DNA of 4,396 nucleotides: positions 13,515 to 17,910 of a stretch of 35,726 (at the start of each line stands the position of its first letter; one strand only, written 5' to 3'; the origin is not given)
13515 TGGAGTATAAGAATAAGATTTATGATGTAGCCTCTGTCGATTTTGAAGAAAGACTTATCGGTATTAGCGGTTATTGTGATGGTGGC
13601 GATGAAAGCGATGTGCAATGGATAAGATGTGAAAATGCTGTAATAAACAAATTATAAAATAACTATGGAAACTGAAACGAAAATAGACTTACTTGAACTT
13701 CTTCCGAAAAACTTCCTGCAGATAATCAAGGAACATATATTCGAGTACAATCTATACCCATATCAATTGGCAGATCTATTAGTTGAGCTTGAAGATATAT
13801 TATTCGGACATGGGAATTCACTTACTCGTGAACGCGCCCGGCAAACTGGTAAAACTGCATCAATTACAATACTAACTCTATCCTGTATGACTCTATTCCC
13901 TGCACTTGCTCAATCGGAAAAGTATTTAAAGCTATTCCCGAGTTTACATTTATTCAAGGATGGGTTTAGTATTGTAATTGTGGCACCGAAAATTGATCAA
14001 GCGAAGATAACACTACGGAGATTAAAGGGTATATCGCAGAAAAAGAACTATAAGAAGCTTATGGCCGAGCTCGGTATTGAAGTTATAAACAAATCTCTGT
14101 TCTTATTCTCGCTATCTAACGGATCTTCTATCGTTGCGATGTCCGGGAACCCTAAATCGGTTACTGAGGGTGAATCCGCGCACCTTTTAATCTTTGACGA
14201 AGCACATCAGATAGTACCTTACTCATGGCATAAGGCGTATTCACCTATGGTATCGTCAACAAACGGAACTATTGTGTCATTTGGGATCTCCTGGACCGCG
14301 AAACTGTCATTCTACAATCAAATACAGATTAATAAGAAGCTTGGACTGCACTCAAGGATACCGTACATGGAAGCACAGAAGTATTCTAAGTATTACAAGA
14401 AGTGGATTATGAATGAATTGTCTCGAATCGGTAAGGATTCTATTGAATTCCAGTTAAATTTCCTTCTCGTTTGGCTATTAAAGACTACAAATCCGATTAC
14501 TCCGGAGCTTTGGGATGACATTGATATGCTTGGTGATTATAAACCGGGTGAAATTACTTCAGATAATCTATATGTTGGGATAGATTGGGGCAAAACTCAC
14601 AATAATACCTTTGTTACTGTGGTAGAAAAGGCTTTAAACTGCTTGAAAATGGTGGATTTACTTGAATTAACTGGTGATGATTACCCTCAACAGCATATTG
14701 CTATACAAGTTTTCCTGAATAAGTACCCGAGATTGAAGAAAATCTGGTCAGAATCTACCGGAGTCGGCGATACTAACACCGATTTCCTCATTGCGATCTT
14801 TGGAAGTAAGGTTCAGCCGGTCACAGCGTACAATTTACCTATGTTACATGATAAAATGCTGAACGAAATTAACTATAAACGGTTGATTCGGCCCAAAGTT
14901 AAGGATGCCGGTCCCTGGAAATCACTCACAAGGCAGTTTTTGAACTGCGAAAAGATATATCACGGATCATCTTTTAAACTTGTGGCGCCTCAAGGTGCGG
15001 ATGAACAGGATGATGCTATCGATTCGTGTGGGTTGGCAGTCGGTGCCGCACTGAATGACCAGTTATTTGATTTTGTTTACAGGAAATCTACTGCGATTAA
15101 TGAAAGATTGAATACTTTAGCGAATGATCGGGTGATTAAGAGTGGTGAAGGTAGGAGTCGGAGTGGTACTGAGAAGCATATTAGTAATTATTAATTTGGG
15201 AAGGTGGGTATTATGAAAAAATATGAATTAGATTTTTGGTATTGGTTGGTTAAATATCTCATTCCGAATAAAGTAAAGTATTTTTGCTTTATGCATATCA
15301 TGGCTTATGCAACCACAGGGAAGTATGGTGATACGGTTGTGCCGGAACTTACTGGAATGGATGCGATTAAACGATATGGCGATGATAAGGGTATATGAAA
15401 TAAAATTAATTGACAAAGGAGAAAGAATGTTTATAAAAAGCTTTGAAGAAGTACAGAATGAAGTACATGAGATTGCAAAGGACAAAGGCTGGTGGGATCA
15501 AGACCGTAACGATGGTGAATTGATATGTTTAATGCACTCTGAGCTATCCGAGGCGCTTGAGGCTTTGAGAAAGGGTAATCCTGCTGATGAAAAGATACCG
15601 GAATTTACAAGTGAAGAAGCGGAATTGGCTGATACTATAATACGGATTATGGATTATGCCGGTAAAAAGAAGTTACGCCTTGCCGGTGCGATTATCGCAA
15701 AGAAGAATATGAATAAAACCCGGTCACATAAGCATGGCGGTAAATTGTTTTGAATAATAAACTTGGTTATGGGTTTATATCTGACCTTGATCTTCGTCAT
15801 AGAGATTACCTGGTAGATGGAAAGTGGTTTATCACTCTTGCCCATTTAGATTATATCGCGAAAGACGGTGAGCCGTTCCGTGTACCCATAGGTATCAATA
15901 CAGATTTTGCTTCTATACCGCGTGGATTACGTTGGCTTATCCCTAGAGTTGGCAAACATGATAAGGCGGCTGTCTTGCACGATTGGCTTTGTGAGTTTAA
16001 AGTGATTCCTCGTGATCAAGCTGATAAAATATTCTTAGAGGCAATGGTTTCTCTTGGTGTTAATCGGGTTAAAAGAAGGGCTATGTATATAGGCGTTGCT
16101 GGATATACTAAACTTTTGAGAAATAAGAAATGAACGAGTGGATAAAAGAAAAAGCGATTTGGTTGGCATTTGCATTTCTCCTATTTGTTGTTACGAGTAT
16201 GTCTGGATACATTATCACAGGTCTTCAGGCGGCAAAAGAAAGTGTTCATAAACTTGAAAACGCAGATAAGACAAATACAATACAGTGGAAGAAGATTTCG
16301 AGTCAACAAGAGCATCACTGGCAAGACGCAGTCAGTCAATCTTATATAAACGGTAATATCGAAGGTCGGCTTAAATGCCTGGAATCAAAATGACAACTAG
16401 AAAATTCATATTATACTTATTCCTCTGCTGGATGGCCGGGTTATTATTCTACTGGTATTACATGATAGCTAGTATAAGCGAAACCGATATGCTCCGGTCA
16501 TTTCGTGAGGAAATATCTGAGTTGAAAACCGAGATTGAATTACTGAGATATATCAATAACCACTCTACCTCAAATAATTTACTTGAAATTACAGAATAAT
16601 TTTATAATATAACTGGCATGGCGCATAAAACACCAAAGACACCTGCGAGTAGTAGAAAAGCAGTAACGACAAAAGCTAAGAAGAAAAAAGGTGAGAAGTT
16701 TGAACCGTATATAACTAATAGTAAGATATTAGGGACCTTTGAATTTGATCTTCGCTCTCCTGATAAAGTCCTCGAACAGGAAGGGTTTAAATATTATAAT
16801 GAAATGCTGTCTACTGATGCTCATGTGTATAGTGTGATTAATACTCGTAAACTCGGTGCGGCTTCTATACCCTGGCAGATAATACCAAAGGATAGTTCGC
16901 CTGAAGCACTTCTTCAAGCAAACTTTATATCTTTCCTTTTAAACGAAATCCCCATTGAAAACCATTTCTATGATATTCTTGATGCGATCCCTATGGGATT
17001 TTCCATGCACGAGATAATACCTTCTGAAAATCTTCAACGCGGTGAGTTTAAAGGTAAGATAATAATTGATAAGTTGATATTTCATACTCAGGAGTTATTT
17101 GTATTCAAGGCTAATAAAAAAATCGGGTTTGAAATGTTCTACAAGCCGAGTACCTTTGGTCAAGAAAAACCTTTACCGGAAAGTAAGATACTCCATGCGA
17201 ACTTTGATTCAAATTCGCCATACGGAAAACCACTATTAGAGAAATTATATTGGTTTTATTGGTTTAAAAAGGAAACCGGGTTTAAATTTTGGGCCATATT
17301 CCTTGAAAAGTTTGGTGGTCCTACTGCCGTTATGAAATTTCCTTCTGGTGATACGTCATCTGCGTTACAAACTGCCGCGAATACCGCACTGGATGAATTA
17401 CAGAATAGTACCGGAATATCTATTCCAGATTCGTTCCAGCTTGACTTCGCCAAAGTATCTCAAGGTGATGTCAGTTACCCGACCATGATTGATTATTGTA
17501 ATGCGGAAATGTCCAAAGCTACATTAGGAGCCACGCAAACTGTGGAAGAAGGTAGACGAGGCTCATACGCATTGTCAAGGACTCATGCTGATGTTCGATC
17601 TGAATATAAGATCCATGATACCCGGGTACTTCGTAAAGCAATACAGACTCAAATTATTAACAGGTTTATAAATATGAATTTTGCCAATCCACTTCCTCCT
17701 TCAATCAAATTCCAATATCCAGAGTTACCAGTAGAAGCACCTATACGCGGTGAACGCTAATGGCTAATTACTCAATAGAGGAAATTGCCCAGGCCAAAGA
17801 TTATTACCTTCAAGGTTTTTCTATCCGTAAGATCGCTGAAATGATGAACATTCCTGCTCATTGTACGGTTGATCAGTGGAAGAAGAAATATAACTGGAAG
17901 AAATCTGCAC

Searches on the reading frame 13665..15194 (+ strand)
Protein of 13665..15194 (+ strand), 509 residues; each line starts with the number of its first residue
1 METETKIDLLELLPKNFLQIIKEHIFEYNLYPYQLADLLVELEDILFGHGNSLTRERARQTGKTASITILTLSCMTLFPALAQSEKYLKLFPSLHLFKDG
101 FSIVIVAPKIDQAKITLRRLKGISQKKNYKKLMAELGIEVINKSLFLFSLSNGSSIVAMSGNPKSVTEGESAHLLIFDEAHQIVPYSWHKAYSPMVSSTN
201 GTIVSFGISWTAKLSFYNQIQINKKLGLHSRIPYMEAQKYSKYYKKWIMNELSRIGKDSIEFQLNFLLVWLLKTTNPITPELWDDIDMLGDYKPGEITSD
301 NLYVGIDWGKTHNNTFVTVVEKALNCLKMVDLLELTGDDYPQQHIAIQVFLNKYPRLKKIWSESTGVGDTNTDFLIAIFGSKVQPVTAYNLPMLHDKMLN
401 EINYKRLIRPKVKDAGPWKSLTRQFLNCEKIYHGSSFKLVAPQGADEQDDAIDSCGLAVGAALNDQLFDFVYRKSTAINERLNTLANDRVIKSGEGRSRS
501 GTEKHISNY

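Call 9: search_protein_families(library=pfam, proteins=[window:13665-15194:+], max_evalue=0.01)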
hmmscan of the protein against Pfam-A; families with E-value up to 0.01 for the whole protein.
window:13665-15194:+ (509 aa): 1 family
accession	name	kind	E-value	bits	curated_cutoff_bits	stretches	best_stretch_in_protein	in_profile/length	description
PF03237.21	Terminase_6N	-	0.0017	18.5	22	1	91-182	17-107/215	Terminase large subunit, T4likevirus-type, N-terminal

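Call 11: search_protein_families(library=phrogs, proteins=[window:13665-15194:+], max_evalue=0.01)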
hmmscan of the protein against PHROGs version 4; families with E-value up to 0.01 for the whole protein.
window:13665-15194:+ (509 aa): 5 families
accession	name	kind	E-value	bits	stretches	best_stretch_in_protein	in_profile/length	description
phrog_2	-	head and packaging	1.3e-14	54.9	1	26-464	262-594/807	terminase large subunit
phrog_9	-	head and packaging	1.2e-08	35.3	1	58-195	231-341/812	terminase large subunit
phrog_7579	-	head and packaging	3e-05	24.4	1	139-222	79-160/239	terminase large subunit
phrog_5909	-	head and packaging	0.00086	19.5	1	282-410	91-219/285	terminase large subunit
phrog_5989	-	head and packaging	0.0046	17.1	1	95-258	181-324/347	terminase large subunit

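Call 12: find_related_loci(query=window:13665-15194:+, collection=viral_contigs, flank=10000)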
Query window:13665-15194:+ (509 aa) in viral_contigs; peptide patterns used: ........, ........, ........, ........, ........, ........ (x = any residue, [..] = any of these).
53 stretches matched a pattern, but none encodes a relative of the query by tblastn (E <= 1e-3).

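Call 48: search_dna_similar(query=window:13665-15194:+, collection=phages, mode=protein, max_rows=15)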
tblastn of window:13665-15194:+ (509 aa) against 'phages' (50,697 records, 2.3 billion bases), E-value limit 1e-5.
Records with a match: 10; places in all: 10; records where one place covers at least 80% of the query: 8.
Best place of each record, by identity: <60% 10.
By first word of the organism name: Streptomyces 6; Bacillus 2; Bacteroides 1; Bacteriophage 1.
By host as written in the record: Bacillus cereus 2; Streptomyces lividans JI 1326 2; Streptomyces sp. 5a 2; Streptomyces mirabilis NRRL B-2400 1; Streptomyces turgidiscabies 1; Bacteroides salyersiae BSC162 1; - 1.
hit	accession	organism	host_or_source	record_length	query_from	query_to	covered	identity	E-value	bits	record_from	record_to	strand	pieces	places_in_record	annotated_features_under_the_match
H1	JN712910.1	Bacillus phage BCD7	Bacillus cereus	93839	30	465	86%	29.6%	3e-38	155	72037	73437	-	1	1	putative terminase large subunit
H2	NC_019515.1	Bacillus phage BCD7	Bacillus cereus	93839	30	465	86%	29.6%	3e-38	155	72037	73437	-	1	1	putative terminase large subunit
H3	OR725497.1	Streptomyces phage LuckySocke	Streptomyces lividans JI 1326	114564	10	459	88%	25.3%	3e-31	134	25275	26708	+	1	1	70: terminase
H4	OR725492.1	Streptomyces phage Alone3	Streptomyces lividans JI 1326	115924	10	459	88%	25.3%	3e-31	134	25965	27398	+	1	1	71: terminase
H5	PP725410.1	Streptomyces phage GiJojo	Streptomyces mirabilis NRRL B-2400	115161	30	459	84%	26.1%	2e-32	137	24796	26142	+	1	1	61: terminase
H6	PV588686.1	Streptomyces phage pSt2308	Streptomyces turgidiscabies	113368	30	459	84%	25.8%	2e-32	137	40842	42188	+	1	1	terminase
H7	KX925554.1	Streptomyces phage BRock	Streptomyces sp. 5a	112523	5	459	89%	23.3%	4e-28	124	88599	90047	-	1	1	terminase large subunit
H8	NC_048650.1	Streptomyces phage BRock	Streptomyces sp. 5a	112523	5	459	89%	23.3%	4e-28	124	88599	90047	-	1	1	terminase large subunit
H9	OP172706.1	Bacteroides phage BS162P1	Bacteroides salyersiae BSC162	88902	127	466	67%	25.9%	7e-14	81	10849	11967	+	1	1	hypothetical protein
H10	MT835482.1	Bacteriophage sp.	human fecal samples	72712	195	462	53%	26.4%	4e-13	79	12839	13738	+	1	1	record has no annotation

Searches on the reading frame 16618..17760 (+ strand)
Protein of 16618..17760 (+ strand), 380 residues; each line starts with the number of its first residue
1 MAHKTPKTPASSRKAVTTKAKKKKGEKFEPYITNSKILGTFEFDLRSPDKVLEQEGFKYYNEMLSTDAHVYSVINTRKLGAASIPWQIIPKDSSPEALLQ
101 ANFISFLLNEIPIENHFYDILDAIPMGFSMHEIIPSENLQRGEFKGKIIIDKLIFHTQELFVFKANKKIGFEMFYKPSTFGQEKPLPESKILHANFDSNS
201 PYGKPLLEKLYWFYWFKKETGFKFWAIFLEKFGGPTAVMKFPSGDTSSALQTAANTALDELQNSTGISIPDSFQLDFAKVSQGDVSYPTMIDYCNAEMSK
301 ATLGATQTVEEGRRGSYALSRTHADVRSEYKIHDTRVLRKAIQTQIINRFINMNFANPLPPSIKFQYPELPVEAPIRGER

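Call 38: search_protein_families(library=pfam, proteins=[window:16618-17760:+], max_evalue=0.001)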
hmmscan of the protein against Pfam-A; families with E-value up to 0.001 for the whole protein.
window:16618-17760:+ (380 aa): 1 family
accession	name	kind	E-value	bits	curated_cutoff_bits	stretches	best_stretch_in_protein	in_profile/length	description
PF06074.18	Portal_Mu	-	6.2e-68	230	23.9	1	59-369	3-304/336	Portal protein of Mu bacteriophage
